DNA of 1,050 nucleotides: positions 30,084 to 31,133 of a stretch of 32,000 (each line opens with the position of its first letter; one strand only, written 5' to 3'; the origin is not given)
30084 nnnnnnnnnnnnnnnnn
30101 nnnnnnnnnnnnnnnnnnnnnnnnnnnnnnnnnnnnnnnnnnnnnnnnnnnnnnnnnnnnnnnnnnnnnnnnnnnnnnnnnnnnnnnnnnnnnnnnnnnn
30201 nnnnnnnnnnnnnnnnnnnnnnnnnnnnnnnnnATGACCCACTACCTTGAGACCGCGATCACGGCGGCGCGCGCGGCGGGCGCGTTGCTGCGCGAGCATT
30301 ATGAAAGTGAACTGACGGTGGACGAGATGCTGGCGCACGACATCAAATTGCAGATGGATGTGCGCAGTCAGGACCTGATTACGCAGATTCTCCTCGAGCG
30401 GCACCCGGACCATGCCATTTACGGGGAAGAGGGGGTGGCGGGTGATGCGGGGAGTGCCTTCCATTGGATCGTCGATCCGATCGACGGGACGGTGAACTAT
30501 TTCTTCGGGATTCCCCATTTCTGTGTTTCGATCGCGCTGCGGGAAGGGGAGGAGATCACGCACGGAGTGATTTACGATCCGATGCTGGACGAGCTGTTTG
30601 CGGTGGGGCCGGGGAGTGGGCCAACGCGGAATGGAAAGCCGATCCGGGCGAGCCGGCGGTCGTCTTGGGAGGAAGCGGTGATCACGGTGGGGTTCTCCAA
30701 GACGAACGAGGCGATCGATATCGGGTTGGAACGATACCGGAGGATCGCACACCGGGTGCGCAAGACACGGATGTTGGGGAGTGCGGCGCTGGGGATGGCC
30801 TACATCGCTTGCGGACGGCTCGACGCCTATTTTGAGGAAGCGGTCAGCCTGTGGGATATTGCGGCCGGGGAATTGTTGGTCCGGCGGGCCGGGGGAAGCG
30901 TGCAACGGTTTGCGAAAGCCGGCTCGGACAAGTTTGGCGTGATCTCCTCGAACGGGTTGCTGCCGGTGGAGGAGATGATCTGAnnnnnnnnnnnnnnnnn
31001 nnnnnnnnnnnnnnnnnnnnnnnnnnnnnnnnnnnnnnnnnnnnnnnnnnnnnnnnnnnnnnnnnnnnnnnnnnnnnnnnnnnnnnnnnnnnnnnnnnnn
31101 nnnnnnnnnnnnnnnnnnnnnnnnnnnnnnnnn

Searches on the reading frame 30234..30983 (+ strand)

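Call 97: search_protein_families(library=pfam, proteins=[window:30234-30983:+], max_evalue=0.00001)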
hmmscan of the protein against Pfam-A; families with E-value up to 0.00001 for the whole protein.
window:30234-30983:+ (249 aa): 1 family
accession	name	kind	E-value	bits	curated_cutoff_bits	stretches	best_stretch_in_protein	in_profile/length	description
PF00459.30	Inositol_P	-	3.5e-53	181.3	27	1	3-229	4-241/271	Inositol monophosphatase family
